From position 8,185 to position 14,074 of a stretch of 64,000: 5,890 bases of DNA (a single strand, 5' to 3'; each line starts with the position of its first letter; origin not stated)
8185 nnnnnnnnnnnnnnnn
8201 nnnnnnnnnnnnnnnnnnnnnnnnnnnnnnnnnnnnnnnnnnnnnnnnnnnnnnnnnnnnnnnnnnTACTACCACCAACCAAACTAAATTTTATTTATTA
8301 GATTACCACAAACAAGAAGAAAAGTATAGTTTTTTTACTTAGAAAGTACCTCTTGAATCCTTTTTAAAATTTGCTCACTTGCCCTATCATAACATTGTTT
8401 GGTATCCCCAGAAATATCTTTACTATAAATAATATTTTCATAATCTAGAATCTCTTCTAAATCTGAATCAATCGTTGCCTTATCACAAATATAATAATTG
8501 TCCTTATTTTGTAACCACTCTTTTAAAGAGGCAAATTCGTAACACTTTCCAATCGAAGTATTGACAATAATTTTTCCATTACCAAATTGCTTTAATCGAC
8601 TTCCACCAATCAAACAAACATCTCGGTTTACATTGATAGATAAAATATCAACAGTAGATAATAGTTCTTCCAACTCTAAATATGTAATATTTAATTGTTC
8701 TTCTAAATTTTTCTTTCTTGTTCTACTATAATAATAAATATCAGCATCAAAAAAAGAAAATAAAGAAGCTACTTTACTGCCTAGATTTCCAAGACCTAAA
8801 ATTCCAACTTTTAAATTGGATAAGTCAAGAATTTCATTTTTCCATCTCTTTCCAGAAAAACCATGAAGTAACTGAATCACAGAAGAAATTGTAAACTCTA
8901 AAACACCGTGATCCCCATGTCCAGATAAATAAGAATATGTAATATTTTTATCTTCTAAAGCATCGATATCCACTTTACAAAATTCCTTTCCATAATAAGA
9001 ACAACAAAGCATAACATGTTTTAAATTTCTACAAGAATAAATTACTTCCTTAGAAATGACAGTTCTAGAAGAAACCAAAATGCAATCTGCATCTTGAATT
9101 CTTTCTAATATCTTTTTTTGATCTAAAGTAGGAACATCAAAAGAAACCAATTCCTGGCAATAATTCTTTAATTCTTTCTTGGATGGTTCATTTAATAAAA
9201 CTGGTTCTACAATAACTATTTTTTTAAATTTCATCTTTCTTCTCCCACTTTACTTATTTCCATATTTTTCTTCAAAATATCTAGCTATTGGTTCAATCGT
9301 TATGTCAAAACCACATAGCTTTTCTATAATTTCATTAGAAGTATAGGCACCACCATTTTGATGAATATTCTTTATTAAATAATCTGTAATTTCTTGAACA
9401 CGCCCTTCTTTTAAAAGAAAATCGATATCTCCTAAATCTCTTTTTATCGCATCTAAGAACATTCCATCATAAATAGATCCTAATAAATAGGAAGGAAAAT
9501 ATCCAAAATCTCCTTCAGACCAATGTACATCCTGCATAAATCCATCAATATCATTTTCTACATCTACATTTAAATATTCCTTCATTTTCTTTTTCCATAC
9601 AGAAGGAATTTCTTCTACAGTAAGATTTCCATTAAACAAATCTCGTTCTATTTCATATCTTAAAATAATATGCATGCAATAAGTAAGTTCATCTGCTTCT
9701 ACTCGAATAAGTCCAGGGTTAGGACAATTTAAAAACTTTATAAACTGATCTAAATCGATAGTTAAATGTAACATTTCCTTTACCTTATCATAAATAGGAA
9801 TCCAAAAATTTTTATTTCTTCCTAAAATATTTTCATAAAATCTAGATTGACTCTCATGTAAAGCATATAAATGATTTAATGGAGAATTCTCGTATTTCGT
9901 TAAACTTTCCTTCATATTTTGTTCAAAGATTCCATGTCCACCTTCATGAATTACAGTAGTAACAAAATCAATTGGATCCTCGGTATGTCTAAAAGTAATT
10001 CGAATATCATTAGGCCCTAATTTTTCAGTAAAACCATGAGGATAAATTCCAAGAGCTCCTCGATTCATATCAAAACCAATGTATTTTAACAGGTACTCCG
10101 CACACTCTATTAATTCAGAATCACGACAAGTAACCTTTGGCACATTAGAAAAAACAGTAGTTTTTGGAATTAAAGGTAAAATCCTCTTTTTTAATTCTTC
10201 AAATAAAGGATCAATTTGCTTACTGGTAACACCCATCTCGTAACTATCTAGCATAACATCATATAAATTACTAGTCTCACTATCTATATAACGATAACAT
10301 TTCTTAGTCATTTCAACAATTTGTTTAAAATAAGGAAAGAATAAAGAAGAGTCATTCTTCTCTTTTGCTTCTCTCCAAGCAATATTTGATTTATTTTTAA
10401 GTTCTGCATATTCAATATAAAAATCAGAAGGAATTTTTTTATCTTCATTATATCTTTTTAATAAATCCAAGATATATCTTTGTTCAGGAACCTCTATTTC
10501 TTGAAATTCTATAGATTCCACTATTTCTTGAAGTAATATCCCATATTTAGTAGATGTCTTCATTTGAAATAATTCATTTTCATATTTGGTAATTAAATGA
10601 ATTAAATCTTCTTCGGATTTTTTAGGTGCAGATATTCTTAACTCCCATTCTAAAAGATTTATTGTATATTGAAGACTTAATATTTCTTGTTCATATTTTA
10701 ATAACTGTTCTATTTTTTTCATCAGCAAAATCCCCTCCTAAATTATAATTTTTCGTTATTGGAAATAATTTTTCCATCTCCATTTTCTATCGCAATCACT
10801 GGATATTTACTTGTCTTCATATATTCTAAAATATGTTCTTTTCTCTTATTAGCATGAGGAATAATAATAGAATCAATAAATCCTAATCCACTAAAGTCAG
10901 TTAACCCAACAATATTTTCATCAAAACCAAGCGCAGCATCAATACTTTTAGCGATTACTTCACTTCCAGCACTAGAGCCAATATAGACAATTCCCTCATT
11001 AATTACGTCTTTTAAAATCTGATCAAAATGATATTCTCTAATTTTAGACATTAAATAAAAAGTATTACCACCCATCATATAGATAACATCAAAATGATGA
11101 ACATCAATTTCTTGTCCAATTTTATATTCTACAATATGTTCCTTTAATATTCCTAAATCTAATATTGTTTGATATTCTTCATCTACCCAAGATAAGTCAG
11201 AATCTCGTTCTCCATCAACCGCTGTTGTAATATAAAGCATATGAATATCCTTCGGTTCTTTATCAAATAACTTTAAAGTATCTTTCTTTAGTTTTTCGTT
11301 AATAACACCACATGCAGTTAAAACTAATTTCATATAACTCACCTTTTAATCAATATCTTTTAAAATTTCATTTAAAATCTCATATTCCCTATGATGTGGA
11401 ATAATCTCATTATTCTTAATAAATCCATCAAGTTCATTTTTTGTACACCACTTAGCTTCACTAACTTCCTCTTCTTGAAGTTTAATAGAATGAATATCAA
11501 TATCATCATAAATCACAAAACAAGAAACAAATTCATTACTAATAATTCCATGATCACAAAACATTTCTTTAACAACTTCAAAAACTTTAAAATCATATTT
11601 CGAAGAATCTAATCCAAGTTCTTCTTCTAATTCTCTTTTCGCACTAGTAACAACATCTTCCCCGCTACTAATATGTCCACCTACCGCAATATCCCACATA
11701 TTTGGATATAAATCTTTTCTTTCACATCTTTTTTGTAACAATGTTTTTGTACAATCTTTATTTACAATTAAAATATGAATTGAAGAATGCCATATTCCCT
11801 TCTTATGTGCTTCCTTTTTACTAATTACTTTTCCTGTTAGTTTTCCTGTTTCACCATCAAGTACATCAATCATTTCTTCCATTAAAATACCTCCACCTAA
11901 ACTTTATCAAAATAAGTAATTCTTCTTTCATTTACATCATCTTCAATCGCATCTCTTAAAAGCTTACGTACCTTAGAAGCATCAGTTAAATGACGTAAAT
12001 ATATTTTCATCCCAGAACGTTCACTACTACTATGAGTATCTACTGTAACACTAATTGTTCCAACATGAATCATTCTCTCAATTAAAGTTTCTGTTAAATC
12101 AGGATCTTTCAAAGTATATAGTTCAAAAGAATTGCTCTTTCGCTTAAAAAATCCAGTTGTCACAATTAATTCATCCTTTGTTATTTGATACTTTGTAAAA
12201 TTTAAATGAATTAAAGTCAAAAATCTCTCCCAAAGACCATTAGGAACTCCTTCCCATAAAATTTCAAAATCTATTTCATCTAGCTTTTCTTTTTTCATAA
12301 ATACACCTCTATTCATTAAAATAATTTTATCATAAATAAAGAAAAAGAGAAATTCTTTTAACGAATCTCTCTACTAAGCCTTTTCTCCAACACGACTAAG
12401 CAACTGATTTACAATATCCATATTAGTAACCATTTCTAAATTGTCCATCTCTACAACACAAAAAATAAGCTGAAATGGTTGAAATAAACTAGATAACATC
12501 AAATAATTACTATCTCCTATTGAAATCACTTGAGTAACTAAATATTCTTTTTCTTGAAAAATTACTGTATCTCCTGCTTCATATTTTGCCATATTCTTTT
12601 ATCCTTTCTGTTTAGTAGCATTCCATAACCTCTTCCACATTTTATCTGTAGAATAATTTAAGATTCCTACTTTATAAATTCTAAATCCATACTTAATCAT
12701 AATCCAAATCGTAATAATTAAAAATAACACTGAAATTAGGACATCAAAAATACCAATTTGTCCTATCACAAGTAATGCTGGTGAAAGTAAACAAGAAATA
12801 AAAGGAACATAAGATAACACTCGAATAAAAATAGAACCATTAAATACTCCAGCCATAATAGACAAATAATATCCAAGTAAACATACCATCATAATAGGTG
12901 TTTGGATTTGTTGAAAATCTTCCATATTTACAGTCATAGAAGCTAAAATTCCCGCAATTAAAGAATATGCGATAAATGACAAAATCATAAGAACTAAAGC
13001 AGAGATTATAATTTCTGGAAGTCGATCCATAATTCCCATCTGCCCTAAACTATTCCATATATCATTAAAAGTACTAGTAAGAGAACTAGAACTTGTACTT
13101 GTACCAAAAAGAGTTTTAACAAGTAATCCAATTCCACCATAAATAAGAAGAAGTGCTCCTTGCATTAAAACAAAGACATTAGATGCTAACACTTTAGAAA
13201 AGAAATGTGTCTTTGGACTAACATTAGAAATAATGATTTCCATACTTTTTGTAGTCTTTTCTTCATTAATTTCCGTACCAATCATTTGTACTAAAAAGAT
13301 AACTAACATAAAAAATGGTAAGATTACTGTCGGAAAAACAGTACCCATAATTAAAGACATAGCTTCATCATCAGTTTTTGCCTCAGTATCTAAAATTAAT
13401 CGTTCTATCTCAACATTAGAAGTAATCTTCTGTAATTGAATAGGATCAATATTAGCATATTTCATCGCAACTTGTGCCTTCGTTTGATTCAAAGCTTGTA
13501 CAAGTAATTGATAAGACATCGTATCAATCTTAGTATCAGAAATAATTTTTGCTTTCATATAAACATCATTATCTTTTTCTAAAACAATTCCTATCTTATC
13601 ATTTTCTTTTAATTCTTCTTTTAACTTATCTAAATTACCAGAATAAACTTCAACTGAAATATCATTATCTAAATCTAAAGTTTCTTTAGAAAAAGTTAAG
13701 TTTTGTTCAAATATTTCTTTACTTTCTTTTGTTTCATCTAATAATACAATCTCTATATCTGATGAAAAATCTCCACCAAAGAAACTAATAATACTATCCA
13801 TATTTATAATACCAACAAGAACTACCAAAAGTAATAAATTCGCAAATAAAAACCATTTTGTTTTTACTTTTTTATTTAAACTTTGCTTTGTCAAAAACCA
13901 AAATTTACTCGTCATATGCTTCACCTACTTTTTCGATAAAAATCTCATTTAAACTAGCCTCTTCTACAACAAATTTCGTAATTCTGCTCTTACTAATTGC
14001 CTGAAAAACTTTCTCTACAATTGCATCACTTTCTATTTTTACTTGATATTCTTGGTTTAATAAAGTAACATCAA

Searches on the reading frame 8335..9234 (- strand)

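Call 21: search_protein_families(library=pfam, proteins=[window:8335-9234:-], max_evalue=0.001)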
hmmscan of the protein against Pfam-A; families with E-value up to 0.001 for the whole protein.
window:8335-9234:- (299 aa): 2 families
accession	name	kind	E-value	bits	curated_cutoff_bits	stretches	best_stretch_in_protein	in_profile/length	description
PF02826.25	2-Hacid_dh_C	-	7.3e-20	71.5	25.1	1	129-245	21-145/178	D-isomer specific 2-hydroxyacid dehydrogenase, NAD binding domain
PF00389.36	2-Hacid_dh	-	3.8e-10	40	24.6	1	7-297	2-124/134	D-isomer specific 2-hydroxyacid dehydrogenase, catalytic domain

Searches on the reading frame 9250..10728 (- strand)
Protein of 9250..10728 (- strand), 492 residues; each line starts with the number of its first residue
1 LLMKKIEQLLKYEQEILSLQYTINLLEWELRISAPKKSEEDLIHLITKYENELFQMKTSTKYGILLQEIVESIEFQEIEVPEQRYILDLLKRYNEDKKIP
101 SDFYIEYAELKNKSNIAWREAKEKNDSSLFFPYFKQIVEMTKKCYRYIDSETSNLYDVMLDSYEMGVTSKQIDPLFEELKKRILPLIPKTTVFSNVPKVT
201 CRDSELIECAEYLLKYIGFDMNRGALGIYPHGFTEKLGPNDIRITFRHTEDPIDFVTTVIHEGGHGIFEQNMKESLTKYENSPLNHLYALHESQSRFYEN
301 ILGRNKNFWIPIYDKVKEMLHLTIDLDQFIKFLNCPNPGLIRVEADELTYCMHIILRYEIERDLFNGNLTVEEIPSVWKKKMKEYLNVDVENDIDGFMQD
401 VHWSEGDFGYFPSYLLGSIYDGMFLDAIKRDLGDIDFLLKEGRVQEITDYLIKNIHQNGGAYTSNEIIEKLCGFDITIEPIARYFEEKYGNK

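Call 21: search_protein_families(library=pfam, proteins=[window:9250-10728:-], max_evalue=0.001)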
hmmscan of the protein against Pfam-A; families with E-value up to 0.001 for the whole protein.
window:9250-10728:- (492 aa): 1 family
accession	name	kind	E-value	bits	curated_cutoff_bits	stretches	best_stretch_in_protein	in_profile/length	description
PF02074.21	Peptidase_M32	-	1.3e-138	463.2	25.1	1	9-489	2-489/489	Carboxypeptidase Taq (M32) metallopeptidase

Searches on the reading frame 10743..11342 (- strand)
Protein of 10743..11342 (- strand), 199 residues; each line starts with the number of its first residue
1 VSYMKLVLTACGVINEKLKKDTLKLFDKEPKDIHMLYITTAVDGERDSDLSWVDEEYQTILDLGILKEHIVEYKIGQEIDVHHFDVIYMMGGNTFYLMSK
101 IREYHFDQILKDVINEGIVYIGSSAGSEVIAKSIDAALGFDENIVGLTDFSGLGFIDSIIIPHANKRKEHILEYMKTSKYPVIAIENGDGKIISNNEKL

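Call 21: search_protein_families(library=pfam, proteins=[window:10743-11342:-], max_evalue=0.001)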
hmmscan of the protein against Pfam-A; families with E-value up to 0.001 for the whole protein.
window:10743-11342:- (199 aa): 1 family
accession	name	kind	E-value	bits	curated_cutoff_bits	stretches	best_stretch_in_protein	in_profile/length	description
PF03575.23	Peptidase_S51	-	1.6e-26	93.7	23.9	1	20-189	20-194/206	Peptidase family S51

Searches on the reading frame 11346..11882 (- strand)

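Call 21: search_protein_families(library=pfam, proteins=[window:11346-11882:-], max_evalue=0.001)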
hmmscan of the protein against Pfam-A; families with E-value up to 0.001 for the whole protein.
window:11346-11882:- (178 aa): 1 family
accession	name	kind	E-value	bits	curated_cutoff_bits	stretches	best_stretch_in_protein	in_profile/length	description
PF00293.34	NUDIX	-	5.2e-15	56.1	21.1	1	33-156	4-126/134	NUDIX domain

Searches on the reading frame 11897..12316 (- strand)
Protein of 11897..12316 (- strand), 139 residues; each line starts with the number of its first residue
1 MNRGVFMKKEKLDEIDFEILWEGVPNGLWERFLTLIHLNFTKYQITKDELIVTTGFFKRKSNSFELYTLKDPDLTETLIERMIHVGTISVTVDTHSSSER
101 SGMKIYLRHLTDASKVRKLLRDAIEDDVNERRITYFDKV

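Call 21: search_protein_families(library=pfam, proteins=[window:11897-12316:-], max_evalue=0.001)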
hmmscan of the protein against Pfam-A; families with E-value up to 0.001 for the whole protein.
window:11897-12316:- (139 aa): 1 family
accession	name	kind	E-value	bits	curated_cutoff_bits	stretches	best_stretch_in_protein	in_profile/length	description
PF03703.20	bPH_2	-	1.9e-12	47.7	22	1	40-119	3-77/78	Bacterial PH domain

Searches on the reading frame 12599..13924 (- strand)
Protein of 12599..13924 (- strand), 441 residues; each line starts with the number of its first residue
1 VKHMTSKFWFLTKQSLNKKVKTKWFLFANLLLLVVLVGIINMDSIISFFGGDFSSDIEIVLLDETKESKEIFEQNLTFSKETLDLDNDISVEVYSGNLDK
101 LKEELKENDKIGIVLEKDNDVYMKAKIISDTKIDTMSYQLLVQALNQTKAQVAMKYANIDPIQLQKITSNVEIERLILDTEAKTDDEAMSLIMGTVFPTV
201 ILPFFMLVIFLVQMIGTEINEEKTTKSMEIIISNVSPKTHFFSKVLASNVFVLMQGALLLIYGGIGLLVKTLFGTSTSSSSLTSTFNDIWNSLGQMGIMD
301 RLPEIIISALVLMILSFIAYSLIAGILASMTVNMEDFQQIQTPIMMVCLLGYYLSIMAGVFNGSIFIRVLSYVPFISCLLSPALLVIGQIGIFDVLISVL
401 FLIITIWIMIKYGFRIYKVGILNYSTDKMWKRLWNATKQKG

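Call 21: search_protein_families(library=pfam, proteins=[window:12599-13924:-], max_evalue=0.001)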
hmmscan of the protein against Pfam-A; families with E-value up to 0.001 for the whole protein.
window:12599-13924:- (441 aa): 1 family
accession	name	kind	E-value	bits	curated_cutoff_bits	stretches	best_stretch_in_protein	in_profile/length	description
PF12698.13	ABC2_membrane_3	-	5.2e-24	85.4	31.6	1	23-409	1-341/347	ABC-2 family transporter protein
